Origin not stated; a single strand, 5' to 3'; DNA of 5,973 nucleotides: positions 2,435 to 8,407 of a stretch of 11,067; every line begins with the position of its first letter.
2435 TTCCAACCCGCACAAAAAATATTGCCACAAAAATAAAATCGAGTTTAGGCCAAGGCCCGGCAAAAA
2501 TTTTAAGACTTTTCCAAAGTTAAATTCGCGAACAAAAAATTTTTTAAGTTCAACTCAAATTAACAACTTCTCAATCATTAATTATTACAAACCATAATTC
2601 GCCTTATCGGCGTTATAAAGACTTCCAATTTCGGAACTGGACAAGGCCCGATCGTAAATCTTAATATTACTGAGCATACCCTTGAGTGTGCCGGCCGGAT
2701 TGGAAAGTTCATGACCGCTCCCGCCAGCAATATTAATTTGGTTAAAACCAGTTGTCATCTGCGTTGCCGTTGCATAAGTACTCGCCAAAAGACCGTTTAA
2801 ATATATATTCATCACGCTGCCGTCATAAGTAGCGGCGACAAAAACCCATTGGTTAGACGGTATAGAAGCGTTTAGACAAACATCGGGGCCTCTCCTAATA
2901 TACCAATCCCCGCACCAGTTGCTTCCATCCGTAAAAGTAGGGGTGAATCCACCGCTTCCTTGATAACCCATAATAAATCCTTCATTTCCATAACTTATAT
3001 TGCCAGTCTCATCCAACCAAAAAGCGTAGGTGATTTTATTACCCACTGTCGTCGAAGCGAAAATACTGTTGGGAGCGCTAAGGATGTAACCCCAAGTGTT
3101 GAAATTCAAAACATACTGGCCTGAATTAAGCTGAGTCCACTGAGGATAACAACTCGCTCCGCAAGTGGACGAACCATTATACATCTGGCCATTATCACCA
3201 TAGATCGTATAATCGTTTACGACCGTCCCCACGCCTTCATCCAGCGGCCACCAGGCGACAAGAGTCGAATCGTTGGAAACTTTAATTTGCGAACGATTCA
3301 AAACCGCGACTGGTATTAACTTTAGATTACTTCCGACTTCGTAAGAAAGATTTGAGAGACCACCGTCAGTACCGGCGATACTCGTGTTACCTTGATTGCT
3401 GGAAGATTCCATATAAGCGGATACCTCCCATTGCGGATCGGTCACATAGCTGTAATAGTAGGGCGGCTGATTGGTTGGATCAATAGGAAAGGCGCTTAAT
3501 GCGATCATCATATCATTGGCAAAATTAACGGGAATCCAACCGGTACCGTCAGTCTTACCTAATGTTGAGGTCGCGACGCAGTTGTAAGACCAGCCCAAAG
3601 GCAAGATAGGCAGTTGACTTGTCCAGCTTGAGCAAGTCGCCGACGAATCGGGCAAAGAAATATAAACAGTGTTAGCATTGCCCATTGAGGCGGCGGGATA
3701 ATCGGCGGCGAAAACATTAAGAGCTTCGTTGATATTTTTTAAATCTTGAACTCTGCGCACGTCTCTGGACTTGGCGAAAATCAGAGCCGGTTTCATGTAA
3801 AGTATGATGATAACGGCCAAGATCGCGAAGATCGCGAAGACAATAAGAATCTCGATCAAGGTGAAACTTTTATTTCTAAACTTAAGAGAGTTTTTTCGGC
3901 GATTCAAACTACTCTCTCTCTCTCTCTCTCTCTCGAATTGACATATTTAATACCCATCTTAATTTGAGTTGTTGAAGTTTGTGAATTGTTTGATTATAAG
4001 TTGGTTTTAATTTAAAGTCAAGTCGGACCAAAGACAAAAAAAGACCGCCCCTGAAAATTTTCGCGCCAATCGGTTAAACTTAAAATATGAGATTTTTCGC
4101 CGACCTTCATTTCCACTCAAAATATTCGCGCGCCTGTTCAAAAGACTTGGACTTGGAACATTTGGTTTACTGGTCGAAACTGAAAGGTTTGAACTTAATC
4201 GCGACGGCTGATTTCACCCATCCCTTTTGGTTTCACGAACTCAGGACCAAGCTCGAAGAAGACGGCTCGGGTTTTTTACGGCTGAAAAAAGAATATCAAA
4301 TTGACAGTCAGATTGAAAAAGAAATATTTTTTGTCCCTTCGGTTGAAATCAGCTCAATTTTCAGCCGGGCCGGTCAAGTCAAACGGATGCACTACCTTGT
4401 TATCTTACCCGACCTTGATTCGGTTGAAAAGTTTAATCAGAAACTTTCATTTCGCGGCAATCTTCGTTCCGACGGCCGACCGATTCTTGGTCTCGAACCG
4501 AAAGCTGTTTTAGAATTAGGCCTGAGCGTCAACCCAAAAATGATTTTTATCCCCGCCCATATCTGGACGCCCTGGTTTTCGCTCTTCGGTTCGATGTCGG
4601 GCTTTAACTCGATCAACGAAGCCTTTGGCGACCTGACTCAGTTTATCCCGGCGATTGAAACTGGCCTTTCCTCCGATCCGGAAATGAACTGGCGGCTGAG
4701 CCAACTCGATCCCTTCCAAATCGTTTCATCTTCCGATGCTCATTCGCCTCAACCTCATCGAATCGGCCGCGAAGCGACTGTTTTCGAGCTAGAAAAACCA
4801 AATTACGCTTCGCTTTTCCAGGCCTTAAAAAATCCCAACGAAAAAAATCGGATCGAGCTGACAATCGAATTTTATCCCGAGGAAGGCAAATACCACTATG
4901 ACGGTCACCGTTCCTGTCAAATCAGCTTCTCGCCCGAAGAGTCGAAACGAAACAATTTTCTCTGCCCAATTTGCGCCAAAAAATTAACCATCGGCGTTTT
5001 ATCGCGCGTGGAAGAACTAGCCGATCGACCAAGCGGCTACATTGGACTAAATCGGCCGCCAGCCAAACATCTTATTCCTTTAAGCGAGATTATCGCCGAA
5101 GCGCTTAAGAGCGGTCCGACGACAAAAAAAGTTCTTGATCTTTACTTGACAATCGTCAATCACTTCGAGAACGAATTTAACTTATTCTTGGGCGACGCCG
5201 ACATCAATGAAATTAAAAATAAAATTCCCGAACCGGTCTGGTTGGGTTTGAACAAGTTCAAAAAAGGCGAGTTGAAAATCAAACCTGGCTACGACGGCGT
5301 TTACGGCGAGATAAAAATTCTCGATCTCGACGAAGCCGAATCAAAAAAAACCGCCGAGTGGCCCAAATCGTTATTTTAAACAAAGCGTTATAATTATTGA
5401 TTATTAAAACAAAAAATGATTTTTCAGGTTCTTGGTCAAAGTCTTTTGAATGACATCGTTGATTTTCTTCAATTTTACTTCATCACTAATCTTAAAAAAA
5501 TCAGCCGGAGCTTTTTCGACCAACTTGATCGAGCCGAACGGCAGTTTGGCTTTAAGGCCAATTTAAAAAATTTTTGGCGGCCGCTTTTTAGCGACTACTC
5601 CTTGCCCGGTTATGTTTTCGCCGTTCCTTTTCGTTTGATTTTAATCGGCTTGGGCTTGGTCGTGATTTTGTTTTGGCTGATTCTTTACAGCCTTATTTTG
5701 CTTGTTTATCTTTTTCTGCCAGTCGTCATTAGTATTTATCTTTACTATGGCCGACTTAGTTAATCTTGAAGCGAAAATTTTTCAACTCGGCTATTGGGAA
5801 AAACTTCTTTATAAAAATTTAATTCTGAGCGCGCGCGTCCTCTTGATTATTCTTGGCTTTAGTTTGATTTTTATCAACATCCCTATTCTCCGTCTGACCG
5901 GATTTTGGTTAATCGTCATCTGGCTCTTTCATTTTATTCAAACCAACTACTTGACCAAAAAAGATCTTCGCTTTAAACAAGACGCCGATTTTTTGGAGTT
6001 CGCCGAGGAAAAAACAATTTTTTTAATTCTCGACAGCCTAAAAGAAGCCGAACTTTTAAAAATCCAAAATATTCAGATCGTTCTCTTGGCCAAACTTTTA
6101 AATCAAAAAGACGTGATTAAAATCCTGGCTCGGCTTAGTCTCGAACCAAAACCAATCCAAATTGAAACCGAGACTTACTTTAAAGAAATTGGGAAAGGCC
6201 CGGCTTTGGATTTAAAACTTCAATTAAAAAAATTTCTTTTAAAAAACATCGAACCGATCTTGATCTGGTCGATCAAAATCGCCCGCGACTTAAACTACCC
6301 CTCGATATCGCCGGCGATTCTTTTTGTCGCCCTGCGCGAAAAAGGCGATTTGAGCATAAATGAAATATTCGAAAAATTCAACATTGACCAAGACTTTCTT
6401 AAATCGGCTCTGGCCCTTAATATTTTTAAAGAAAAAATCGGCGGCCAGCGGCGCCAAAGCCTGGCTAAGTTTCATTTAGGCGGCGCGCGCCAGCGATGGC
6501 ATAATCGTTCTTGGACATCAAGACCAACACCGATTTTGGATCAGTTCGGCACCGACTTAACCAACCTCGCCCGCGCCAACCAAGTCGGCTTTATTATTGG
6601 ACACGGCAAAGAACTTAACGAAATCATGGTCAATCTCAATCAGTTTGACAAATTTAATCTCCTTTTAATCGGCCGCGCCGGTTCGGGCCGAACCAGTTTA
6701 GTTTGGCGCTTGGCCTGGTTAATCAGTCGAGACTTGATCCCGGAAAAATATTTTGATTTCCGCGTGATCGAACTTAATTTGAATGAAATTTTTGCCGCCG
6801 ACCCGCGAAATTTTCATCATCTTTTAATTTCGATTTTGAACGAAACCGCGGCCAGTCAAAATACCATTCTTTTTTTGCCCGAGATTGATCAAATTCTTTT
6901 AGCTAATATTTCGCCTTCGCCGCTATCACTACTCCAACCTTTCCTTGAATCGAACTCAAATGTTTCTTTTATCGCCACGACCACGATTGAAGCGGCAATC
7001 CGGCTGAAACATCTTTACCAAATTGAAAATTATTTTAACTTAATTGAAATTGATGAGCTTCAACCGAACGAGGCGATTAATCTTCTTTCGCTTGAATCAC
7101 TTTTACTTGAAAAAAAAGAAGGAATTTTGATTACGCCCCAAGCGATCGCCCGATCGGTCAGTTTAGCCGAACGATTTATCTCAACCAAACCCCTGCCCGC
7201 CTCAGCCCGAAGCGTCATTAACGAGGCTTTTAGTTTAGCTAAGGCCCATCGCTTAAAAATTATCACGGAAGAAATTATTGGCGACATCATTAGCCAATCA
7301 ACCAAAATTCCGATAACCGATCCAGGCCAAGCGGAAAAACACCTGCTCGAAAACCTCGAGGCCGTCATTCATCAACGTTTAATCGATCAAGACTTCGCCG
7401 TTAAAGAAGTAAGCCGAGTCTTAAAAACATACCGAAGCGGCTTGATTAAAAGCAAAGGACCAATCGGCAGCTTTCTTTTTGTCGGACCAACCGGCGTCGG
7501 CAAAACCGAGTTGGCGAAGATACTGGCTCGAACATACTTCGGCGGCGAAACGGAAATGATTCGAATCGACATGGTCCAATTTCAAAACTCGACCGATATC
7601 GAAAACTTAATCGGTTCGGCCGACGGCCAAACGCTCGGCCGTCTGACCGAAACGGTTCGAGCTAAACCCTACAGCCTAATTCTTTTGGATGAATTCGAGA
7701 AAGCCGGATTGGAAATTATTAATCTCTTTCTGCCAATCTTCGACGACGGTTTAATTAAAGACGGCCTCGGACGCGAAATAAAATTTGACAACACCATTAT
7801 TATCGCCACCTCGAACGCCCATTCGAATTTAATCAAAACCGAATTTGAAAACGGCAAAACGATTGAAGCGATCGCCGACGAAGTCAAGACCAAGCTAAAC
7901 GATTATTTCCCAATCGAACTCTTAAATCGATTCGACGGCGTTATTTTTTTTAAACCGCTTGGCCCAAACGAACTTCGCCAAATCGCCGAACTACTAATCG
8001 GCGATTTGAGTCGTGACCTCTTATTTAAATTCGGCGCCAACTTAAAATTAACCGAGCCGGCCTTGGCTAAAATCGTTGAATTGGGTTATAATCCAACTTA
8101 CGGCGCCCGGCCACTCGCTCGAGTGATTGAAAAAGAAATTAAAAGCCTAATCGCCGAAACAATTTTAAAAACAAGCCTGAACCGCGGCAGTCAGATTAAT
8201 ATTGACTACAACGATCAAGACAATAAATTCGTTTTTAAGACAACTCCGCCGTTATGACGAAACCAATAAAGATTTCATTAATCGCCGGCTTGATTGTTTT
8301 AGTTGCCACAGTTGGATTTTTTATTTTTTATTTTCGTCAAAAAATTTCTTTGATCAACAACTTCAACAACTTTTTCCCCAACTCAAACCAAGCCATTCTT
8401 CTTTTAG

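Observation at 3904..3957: (GA)11.5 microsatellite plus two frame-shifted ATG uORFs directly in front of the pilin-lectin gene: candidate slipped-strand phase-variation switch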

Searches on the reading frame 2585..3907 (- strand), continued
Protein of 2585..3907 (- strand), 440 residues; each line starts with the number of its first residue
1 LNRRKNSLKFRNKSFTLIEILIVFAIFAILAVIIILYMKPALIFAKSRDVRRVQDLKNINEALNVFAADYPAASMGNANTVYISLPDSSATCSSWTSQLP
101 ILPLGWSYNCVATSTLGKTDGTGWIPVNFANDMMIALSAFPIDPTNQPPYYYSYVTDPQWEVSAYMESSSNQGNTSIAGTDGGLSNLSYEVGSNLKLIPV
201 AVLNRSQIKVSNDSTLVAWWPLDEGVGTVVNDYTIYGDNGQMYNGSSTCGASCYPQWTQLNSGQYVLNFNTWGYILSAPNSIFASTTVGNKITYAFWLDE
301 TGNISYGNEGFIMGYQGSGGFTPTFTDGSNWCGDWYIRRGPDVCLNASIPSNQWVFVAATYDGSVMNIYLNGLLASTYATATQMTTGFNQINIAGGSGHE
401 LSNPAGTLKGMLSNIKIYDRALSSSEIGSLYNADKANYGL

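Call 34: find_related_loci(query=P0123, collection=genome_contigs, flank=3000)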
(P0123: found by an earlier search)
Query P0123 (454 aa) in genome_contigs; peptide patterns used: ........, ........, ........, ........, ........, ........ (x = any residue, [..] = any of these).
11 stretches matched a pattern; 1 encode a relative of the query (tblastn E <= 1e-3); 1 distinct loci.
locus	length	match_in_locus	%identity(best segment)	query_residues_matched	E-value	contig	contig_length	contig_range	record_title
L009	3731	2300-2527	38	366-444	1e-8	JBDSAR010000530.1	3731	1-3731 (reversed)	MAG: Chthoniobacteraceae bacterium isolate cluster1_bin.114 k127_9068849, whole genome shotgun sequence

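Call 35: list_cluster_members(proteins=[P0002, P0004, P0010, P0003, P0053])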
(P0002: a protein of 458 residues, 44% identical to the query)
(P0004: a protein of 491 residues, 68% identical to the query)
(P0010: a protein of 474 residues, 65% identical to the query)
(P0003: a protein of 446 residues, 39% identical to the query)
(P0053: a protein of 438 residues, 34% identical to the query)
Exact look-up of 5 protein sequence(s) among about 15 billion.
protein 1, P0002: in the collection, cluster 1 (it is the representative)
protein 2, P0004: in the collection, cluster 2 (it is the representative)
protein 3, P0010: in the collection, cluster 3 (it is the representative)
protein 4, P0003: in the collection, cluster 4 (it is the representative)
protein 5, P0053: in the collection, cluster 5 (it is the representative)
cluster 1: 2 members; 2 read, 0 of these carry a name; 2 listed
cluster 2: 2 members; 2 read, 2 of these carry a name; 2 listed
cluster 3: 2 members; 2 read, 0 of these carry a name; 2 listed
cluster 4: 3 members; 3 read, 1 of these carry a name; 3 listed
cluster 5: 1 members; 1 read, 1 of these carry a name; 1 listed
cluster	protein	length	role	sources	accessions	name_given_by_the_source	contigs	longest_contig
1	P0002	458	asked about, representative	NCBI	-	-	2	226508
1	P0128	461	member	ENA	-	-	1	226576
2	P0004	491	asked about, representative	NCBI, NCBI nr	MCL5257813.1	MAG: prepilin-type N-terminal cleavage/methylation domain-containing protein ... | prepilin-type N-terminal cleavage/methylation domain-containing protein [Patescibacteria ...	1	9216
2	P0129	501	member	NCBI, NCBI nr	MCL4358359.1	prepilin-type N-terminal cleavage/methylation domain-containing protein, partial ... | prepilin-type N-terminal cleavage/methylation domain-containing protein [Patescibacteria ...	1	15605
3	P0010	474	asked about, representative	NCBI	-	-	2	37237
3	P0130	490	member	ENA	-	-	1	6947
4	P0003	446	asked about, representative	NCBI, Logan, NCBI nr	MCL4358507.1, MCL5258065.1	MAG: prepilin-type N-terminal cleavage/methylation domain-containing protein ... | prepilin-type N-terminal cleavage/methylation domain-containing protein [Patescibacteria ...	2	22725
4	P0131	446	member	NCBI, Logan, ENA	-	-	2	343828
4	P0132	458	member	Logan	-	-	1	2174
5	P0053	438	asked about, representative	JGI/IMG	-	prepilin-type N-terminal cleavage/methylation domain-containing protein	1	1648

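Call 37: find_encoding_contigs(protein=P0128, flank=8000, max_places=10)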
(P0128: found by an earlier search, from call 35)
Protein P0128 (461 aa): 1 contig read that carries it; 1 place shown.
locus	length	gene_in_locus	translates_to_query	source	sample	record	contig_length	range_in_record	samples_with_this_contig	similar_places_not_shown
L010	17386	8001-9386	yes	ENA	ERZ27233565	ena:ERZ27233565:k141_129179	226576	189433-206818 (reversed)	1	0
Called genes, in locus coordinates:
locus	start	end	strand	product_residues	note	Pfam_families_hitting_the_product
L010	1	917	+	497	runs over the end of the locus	PF13406:SLT_2 (weak)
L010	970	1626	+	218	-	-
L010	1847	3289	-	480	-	PF21799:MurD-like_N, PF08245:Mur_ligase_M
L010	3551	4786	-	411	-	PF01676:Metalloenzyme, PF10143:PhosphMutase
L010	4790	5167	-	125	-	PF01219:DAGK_prokar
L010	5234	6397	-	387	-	PF00162:PGK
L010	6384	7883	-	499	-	PF13541:ChlI, PF00158:Sigma54_activat (faint), PF01078:Mg_chelatase, PF00004:AAA (faint), PF00493:MCM (faint), PF07728:AAA_5, PF13335:Mg_chelatase_C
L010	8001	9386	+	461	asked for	PF13385:Laminin_G_3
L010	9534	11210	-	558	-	PF09852:DUF2079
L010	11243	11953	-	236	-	PF00535:Glycos_transf_2, PF13641:Glyco_tranf_2_3 (weak)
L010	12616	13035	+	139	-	PF00164:Ribosom_S12_S23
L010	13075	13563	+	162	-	PF00177:Ribosomal_S7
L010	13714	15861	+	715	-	PF00009:GTP_EFTU, PF22042:EF-G_D2, PF03144:GTP_EFTU_D2, PF14492:EFG_III, PF03764:EFG_IV, PF00679:EFG_C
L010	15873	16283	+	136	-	-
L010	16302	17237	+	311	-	PF07963:N_methyl (weak)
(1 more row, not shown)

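Call 38: find_encoding_contigs(protein=P0130, flank=8000, max_places=10)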
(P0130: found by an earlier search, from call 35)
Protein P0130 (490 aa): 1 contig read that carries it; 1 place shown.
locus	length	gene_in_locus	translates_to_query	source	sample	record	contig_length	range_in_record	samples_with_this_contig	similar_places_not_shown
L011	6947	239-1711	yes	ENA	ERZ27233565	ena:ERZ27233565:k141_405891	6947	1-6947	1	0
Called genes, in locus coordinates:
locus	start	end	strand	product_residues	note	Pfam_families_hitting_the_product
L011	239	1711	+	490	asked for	PF07963:N_methyl (weak)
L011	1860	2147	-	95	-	PF01016:Ribosomal_L27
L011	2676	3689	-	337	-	PF00154:RecA_N, PF08423:Rad51, PF13481:AAA_25 (faint), PF06745:ATPase (weak), PF01637:ATPase_2 (weak), PF27531:MT3502_N (weak), PF21096:RecA_C (weak)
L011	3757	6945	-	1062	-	?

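Call 49: find_encoding_contigs(protein=P0003, flank=4000, max_places=6)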
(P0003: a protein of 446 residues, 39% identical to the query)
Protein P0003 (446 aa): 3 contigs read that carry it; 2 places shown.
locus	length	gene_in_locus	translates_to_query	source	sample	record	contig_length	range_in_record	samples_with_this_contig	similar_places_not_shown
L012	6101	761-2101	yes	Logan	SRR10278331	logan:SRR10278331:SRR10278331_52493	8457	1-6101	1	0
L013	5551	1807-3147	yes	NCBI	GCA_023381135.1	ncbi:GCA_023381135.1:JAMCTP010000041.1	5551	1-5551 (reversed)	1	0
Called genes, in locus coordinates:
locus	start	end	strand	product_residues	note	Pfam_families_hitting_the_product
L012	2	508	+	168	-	?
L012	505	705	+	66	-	-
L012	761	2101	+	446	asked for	PF07963:N_methyl (weak), PF13385:Laminin_G_3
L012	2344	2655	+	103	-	-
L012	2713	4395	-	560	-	PF06418:CTP_synth_N, PF00117:GATase, PF07722:Peptidase_C26 (weak)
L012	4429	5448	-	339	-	PF03706:LPG_synthase_TM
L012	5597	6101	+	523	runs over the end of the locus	PF00535:Glycos_transf_2, PF13641:Glyco_tranf_2_3, PF02585:PIG-L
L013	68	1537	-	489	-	PF04185:Phosphoesterase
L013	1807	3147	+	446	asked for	PF07963:N_methyl (weak), PF13385:Laminin_G_3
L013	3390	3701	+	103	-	-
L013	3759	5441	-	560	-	PF06418:CTP_synth_N, PF00117:GATase, PF07722:Peptidase_C26 (weak)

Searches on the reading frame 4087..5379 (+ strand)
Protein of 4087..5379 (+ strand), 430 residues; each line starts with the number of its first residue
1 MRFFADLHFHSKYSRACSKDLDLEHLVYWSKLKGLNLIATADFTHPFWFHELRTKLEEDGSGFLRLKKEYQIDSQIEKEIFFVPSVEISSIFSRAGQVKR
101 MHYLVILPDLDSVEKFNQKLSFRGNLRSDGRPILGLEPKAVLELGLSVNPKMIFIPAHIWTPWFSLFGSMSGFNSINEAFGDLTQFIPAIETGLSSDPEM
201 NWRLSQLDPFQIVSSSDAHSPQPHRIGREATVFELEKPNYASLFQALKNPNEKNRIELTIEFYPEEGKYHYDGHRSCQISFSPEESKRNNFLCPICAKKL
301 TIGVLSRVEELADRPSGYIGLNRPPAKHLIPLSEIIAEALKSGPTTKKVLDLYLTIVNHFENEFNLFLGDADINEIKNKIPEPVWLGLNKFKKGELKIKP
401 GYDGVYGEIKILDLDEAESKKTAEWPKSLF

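Call 6: search_protein_families(library=pfam, proteins=[window:4087-5379:+], max_evalue=0.01)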
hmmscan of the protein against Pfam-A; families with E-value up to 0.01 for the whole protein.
window:4087-5379:+ (430 aa): 0 families

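Call 7: find_encoding_contigs(protein=window:4087-5379:+, flank=6000, max_places=10)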
Protein window:4087-5379:+ (430 aa): 3 contigs read that carry it; 3 places shown.
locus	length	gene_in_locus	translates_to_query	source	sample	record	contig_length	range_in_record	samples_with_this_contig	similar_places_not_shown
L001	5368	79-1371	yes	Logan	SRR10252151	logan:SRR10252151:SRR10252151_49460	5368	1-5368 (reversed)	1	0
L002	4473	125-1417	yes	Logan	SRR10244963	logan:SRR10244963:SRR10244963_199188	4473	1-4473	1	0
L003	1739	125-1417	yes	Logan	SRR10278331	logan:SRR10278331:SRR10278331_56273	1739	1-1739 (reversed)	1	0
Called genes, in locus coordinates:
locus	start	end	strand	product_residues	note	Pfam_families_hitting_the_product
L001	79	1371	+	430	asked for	PF27218:MJ0043_C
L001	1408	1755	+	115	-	-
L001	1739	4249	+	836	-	PF00004:AAA (weak), PF13401:AAA_22 (faint), PF17871:AAA_lid_9 (faint), PF07724:AAA_2, PF07728:AAA_5, PF00004:AAA, PF10431:ClpB_D2-small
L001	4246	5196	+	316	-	PF03816:LytR_cpsA_psr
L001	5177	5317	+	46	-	-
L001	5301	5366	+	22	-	?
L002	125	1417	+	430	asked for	PF27218:MJ0043_C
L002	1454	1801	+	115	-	-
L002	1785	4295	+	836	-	PF05729:NACHT (faint), PF00004:AAA (weak), PF13401:AAA_22 (faint), PF17871:AAA_lid_9 (faint), PF07724:AAA_2, PF07728:AAA_5, PF00004:AAA, PF10431:ClpB_D2-small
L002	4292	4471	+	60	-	?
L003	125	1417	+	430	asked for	PF27218:MJ0043_C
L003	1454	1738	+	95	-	?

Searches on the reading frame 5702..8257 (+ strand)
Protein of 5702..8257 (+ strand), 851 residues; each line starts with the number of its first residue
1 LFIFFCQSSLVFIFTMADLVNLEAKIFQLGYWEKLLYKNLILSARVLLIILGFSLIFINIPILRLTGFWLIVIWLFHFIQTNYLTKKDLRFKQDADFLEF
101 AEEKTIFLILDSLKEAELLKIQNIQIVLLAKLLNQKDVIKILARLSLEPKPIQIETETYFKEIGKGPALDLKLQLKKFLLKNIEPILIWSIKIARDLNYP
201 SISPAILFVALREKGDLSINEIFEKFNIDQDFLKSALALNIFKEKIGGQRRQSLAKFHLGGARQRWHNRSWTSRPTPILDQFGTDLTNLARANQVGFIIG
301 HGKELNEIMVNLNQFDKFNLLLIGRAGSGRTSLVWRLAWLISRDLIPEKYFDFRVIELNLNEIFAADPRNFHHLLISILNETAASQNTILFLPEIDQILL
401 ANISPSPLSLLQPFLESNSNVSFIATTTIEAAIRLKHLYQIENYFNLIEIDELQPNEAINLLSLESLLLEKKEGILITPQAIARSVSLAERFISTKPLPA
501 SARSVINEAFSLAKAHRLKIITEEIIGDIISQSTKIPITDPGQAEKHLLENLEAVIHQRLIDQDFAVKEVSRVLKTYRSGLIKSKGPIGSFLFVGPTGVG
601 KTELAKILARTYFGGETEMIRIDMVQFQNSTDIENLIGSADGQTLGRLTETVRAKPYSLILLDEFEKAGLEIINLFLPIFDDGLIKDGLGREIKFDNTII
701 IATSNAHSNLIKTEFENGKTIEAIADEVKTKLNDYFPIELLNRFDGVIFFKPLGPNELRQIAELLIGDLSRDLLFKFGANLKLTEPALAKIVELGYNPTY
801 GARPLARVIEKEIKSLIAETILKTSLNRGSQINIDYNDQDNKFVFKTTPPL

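Call 6: search_protein_families(library=pfam, proteins=[window:5702-8257:+], max_evalue=0.01)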
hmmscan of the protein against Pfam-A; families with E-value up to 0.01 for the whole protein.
window:5702-8257:+ (851 aa): 16 families
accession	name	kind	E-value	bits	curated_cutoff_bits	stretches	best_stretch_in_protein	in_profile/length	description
PF07724.20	AAA_2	-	5.7e-44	150.5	27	1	587-745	2-164/166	AAA domain (Cdc48 subfamily)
PF00004.35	AAA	-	7.3e-19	69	21.2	2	592-711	2-115/131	ATPase family associated with various cellular activities (AAA)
PF10431.15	ClpB_D2-small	-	1e-17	64.3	21.9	1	753-834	1-81/81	C-terminal, D2-small domain, of ClpB protein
PF07728.20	AAA_5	-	3.3e-13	50.3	22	1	591-708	2-125/139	AAA domain (dynein-related subfamily)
PF13401.12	AAA_22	-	1.1e-06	29.4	27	1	590-681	7-109/130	AAA domain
PF13191.12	AAA_16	-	1.4e-05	26.1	32.6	0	319-344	26-51/167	AAA ATPase domain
PF17871.7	AAA_lid_9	-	1.7e-05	25.1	22.8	1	457-518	4-65/104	AAA lid domain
PF05729.18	NACHT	-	2.8e-05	24.4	26.7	0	321-388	4-71/167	NACHT domain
PF20720.3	nSTAND3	-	0.00013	22.1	27.2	0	592-625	21-54/155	Novel STAND NTPase 3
PF05673.19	DUF815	-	0.00037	20.2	23.8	0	554-757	24-198/249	Protein of unknown function (DUF815)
PF00158.32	Sigma54_activat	-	0.00051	20.2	20.2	1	590-713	24-151/168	Sigma-54 interaction domain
PF12780.13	AAA_8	-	0.00099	18.9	25.6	0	316-402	23-97/259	P-loop containing dynein motor region D4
PF12775.13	AAA_7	-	0.0015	18.5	25.8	0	590-638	35-83/181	P-loop containing dynein motor region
PF01078.27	Mg_chelatase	-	0.0016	18.3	20.3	0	310-342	15-47/207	Magnesium chelatase, subunit ChlI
PF13173.12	AAA_14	-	0.0019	18.6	27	0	592-667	6-73/129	AAA domain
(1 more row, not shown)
